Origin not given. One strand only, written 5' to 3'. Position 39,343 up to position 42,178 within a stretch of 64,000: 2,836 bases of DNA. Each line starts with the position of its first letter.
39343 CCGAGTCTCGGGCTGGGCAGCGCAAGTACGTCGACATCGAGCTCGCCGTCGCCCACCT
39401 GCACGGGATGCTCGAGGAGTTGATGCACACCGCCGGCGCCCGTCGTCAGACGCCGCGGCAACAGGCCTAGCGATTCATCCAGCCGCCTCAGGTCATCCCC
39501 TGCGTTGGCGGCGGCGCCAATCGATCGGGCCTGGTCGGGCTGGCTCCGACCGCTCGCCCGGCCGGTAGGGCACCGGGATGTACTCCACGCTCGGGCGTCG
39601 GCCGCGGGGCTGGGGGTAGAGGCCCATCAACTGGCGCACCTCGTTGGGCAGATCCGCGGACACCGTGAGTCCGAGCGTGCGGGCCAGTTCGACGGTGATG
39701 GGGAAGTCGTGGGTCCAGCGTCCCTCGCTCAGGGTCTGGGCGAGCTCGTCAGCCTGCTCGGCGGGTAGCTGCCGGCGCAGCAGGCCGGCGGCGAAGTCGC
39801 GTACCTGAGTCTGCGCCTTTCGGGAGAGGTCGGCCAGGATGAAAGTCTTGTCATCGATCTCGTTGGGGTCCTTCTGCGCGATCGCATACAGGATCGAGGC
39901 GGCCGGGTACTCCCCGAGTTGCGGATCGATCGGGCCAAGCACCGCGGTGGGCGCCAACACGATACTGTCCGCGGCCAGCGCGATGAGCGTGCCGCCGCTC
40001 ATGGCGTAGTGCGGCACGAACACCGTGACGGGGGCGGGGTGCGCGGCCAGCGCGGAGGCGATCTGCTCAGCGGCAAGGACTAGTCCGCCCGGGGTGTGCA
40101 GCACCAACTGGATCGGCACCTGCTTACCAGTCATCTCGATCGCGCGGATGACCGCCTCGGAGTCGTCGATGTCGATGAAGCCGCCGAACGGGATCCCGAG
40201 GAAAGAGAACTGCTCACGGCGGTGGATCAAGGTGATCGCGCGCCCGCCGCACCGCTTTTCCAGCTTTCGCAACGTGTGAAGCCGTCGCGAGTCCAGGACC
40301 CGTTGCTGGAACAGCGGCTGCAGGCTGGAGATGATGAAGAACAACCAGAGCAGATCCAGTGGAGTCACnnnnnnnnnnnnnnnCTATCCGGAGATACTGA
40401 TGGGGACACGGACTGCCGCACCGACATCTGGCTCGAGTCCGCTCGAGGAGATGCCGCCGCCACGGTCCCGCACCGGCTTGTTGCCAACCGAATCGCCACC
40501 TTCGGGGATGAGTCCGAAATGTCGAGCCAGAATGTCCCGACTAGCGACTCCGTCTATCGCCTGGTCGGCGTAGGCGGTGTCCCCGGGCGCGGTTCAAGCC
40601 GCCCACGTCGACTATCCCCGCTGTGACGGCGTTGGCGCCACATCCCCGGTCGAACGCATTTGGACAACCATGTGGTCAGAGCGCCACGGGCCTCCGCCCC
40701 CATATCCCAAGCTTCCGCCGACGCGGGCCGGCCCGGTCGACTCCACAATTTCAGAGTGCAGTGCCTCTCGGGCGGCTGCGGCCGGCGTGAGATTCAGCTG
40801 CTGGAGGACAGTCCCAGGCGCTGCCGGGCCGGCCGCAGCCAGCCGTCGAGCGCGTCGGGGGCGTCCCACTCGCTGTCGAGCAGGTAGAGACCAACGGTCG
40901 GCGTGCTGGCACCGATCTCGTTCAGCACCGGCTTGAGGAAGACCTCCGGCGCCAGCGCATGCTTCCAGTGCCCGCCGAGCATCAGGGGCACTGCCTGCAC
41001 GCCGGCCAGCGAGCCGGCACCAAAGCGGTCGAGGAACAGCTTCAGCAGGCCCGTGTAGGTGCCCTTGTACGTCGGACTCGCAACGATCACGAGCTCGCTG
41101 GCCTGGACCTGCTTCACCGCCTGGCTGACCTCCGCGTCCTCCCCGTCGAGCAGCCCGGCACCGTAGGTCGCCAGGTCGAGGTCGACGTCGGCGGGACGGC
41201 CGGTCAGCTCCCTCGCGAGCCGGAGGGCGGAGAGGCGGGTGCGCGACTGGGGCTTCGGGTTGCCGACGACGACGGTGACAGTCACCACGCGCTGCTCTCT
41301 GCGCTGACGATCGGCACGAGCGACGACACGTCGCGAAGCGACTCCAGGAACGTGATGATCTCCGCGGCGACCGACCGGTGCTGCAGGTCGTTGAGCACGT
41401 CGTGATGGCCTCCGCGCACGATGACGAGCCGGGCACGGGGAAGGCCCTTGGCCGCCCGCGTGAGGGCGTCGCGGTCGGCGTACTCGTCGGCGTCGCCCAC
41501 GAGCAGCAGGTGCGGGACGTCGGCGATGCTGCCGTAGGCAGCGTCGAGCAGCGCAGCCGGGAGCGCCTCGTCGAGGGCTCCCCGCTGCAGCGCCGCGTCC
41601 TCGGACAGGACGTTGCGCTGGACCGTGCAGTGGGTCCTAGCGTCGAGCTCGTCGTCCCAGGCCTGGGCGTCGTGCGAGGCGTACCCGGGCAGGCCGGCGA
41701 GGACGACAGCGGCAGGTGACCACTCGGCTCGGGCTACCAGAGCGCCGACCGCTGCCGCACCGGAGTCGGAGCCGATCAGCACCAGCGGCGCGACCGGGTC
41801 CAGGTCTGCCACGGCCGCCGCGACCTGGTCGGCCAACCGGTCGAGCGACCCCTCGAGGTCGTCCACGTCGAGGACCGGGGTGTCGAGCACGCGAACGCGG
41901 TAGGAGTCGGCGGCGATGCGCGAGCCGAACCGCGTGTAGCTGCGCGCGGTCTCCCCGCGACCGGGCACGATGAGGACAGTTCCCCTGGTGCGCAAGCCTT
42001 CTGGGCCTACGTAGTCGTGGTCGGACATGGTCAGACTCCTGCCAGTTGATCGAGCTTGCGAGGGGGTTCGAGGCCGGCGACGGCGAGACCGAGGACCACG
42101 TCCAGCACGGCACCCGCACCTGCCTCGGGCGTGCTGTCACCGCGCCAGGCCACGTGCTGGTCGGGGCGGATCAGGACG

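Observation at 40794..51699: Ten-gene operon pairing two NtaA/DszA-type monooxygenases with a peptide-type ABC importer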

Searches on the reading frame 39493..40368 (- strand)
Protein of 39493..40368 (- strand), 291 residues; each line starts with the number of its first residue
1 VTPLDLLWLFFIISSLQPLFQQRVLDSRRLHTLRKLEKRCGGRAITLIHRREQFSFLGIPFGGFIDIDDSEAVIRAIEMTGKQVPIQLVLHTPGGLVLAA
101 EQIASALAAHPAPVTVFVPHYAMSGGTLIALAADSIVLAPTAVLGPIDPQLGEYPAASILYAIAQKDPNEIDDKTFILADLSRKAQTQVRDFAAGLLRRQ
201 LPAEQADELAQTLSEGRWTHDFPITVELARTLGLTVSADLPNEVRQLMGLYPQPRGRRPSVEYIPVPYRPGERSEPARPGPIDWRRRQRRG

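Call 23: search_protein_families(library=pfam, proteins=[window:39493-40368:-], max_evalue=0.001)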
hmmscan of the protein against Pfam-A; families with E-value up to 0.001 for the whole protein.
window:39493-40368:- (291 aa): 5 families
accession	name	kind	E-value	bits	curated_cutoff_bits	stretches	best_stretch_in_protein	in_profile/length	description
PF01972.22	SDH_protease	-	1.1e-108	363.1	31.3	1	6-275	13-283/286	ClpP-like SDH-type serine proteinase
PF25145.1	NfeD1b_N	-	1.8e-12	47.7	40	1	86-146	34-94/189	NfeD1b, N-terminal domain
PF01343.23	Peptidase_S49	-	4.1e-05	24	24.9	1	112-145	7-40/154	Peptidase family S49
PF00574.28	CLP_protease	-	0.00017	21.9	20.2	1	75-135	38-98/182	Clp protease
PF00378.25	ECH_1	-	0.00025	20.9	27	1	104-168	81-145/251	Enoyl-CoA hydratase/isomerase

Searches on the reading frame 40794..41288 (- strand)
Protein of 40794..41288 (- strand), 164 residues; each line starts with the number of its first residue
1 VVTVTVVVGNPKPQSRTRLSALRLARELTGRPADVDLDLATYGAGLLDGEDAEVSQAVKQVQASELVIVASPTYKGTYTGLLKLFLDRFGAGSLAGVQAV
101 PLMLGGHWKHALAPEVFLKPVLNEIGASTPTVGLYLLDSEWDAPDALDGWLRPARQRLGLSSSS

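Call 4: search_protein_families(library=pfam, proteins=[window:40794-41288:-])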
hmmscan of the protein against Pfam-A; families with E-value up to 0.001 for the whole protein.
window:40794-41288:- (164 aa): 2 families
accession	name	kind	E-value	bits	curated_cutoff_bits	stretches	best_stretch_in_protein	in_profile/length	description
PF03358.20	FMN_red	-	1.4e-18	67.4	24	1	3-141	2-151/152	NADPH-dependent FMN reductase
PF02525.22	Flavodoxin_2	-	0.00014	22.1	27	1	4-89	3-103/198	Flavodoxin-like fold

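Call 5: search_protein_families(library=ncbifam, proteins=[window:40794-41288:-])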
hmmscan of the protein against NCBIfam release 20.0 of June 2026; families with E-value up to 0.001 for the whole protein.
window:40794-41288:- (164 aa): 4 families
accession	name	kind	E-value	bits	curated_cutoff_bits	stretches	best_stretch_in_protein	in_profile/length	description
TIGR03567.1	FMN_reduc_SsuE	equivalog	4.8e-22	78.7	164.05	1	4-141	2-143/171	NADPH-dependent FMN reductase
TIGR03566.1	FMN_reduc_MsuE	equivalog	5.1e-16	58.9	212.5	1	44-142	49-147/174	FMN reductase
NF007859.0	PRK10569.1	equivalog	1.3e-12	47.8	225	1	6-140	5-143/191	NADPH-dependent FMN reductase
TIGR04037.1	LLM_duo_CE1759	subfamily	3.3e-12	46.5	175.9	1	52-144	61-153/199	CE1759 family FMN reductase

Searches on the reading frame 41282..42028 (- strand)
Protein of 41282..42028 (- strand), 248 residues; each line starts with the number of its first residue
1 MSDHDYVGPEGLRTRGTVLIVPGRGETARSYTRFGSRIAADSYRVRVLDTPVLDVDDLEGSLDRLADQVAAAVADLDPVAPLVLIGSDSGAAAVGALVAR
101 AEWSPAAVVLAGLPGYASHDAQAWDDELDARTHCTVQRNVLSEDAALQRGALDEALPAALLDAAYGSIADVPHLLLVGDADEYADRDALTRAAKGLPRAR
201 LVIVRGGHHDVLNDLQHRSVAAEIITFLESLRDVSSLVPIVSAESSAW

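Call 4: search_protein_families(library=pfam, proteins=[window:41282-42028:-])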
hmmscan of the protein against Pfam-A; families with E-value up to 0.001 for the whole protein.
window:41282-42028:- (248 aa): 2 families
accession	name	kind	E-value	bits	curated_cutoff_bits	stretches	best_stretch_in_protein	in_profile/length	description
PF12146.15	Hydrolase_4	-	4.6e-09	36.4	27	0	14-111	3-107/239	Serine aminopeptidase, S33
PF00561.26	Abhydrolase_1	-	2.1e-05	24.8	25.8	0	17-129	2-114/245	alpha/beta hydrolase fold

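Call 5: search_protein_families(library=ncbifam, proteins=[window:41282-42028:-])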
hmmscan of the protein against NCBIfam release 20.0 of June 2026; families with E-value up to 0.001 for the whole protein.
window:41282-42028:- (248 aa): 1 family
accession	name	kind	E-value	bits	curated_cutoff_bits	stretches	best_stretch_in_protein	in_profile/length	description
TIGR03056.1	bchO_mg_che_rel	equivalog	1.1e-06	27.9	172.55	0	11-109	24-124/278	alpha/beta fold hydrolase BchO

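Call 60: search_solved_structures(query=window:41282-42028:-, max_evalue=0.01)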
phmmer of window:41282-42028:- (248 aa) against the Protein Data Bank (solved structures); distinct sequences matched with E-value up to 0.01: 1.
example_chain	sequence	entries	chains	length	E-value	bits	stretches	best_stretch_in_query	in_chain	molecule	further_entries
7qjt_A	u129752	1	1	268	0.0071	19.3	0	9-109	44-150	cutinase (711)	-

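Call 64: search_protein_families(library=ncbifam, proteins=[window:41282-42028:-], max_evalue=0.001)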
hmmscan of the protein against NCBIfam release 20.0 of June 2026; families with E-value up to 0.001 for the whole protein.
window:41282-42028:- (248 aa): 1 family
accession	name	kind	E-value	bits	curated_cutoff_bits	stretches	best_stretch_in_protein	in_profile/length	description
TIGR03056.1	bchO_mg_che_rel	equivalog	1.1e-06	27.9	172.55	0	11-109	24-124/278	alpha/beta fold hydrolase BchO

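Call 93: find_homologous_proteins(query=window:41282-42028:-, max_evalue=0.00001)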
Query window:41282-42028:- (248 aa): 849 proteins with E <= 0.00001 among 8000 candidates; the best 120 are listed.
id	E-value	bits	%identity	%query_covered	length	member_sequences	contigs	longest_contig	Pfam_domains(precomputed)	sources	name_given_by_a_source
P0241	2.1e-151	520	100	100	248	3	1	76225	PF00561.27,PF12146.16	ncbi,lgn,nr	ncbi:MAG: alpha/beta hydrolase [Frankiales bacterium]|nr:alpha/beta hydrolase [Frankiales bacterium]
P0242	8.3e-121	420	79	100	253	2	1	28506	PF12146.16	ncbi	-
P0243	1.2e-106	374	70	100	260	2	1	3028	PF12146.16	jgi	jgi:alpha-beta hydrolase superfamily lysophospholipase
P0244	8.5e-104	364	70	100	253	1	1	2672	PF12146.16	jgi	jgi:alpha-beta hydrolase superfamily lysophospholipase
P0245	9.9e-104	364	70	100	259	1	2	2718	PF12146.16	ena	-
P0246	3.0e-102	359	69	100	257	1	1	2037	PF12146.16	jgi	jgi:alpha-beta hydrolase superfamily lysophospholipase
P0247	4.5e-102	359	70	100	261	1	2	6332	PF12146.16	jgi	jgi:alpha-beta hydrolase superfamily lysophospholipase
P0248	1.1e-101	357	69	100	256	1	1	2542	PF12146.16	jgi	jgi:alpha-beta hydrolase superfamily lysophospholipase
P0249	1.2e-101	357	67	100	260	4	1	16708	PF12146.16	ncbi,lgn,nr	ncbi:MAG: hypothetical protein QOE97_801 [Pseudonocardiales bacterium]|nr:hypothetical protein [Pseu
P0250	2.6e-101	356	70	98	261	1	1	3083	PF12146.16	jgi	jgi:alpha-beta hydrolase superfamily lysophospholipase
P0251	5.5e-101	355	71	100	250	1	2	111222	PF12146.16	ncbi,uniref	ncbi:alpha/beta hydrolase [Cryptosporangium minutisporangium]|uniref:Alpha/beta hydrolase n=1 Tax=Cr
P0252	7.3e-101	355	68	100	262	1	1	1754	PF12146.16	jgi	jgi:alpha-beta hydrolase superfamily lysophospholipase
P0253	1.4e-100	354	69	100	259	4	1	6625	PF12146.16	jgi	jgi:alpha-beta hydrolase superfamily lysophospholipase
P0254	1.5e-100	354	68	100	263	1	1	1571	PF12146.16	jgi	jgi:alpha-beta hydrolase superfamily lysophospholipase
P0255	7.2e-100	351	68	99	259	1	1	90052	PF12146.16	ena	-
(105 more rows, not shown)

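Call 101: predict_structure(alignment_id=A3)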
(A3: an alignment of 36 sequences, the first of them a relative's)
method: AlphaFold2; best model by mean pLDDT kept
length: 248 residues; sequences in the alignment: 36
mean_pLDDT: 89.0   pTM: 0.89
mean pLDDT of the five models: 89.0, 88.9, 88.9, 88.8, 85.7
residues with pLDDT >= 90: 184; 70-90: 47; 50-70: 6; < 50: 11
segments of 3 or more residues with pLDDT < 50: 238-248
pLDDT, mean of each block of 10 residues (from residue 1): 79 93 93 92 94 95 96 87 96 96 89 93 91 93 92 95 95 94 94 92 92 84 89 60 37
secondary structure, 60 per line:
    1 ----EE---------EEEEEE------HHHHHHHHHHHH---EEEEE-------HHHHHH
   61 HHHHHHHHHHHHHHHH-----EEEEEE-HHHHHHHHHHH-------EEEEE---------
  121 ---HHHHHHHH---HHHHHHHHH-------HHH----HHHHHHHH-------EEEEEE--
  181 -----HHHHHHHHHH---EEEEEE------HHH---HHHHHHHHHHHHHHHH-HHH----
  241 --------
elements in order: E16-21 H28-39 E43-47 H55-76 E82-87 H89-99 E107-111 H124-131 H135-143 H158-165 E173-178 H186-195 E199-204 H217-232

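Call 103: fold_search(model_id=the predicted structure, library=pdb)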
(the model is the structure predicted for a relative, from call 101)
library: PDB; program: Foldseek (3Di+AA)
matches with E <= 10: 1873; with E <= 0.001: 1384
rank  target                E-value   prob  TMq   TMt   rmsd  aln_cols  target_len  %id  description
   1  3hju_A                4.0e-10  1.00  0.70  0.61   6.5       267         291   19  Crystal structure of human monoglyceride lipase (released 2009-12-08)
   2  6ax1_A                4.5e-10  1.00  0.70  0.63   6.5       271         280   18  Structure of human monoacylglycerol lipase bound to a covalent inhibitor (released 2017-12-27)
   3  7l4u_A                5.1e-10  1.00  0.71  0.63   4.6       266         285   18  Crystal structure of human monoacylglycerol lipase in complex with compound 1h (released 2021-08-11)
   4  6eic_C                6.1e-10  1.00  0.73  0.67   3.6       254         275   18  Crystal structure of Rv0183, a Monoglyceride Lipase from Mycobacterium Tuberculosis (released 2018-06-27)
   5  7l50_C                7.4e-10  1.00  0.71  0.62   4.8       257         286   18  Crystal structure of human monoacylglycerol lipase in complex with compound 4f (released 2021-08-11)
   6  7l4t_A                7.4e-10  1.00  0.71  0.62   6.2       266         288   18  Crystal structure of human monoacylglycerol lipase in complex with compound 1 (released 2021-08-11)
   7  7l4u_B                8.4e-10  1.00  0.70  0.62   6.4       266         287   16  Crystal structure of human monoacylglycerol lipase in complex with compound 1h (released 2021-08-11)
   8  6qe2_A                8.9e-10  1.00  0.68  0.66   4.5       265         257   16  Crystal structure of Paleococcus ferrophilus monoacylglycerol lipase. (released 2020-02-05)
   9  6eic_B                1.0e-09  1.00  0.72  0.64   5.7       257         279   18  Crystal structure of Rv0183, a Monoglyceride Lipase from Mycobacterium Tuberculosis (released 2018-06-27)
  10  4zxf_C                1.0e-09  1.00  0.71  0.59   4.6       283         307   13  Crystal Structure of a Soluble Variant of Monoglyceride Lipase from Saccharomyces Cerevisiae in Complex with a Substra (released 2016-05-25)
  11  7l4w_B                1.1e-09  1.00  0.72  0.62   4.2       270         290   17  Crystal structure of human monoacylglycerol lipase in complex with compound 2d (released 2021-08-11)
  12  3jwe_A                1.1e-09  1.00  0.71  0.66   4.1       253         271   18  Crystal structure of human mono-glyceride lipase in complex with SAR629 (released 2010-01-26)
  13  4zwn_C                1.5e-09  1.00  0.70  0.58   4.8       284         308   14  Crystal Structure of a Soluble Variant of the Monoglyceride Lipase from Saccharomyces Cerevisiae (released 2016-04-27)
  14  4zxf_A                1.6e-09  1.00  0.71  0.59   4.3       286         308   13  Crystal Structure of a Soluble Variant of Monoglyceride Lipase from Saccharomyces Cerevisiae in Complex with a Substra (released 2016-05-25)
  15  3qit_B                1.7e-09  1.00  0.57  0.51   8.5       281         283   16  Thioesterase Domain From Curacin Biosynthetic Pathway (released 2011-03-09)
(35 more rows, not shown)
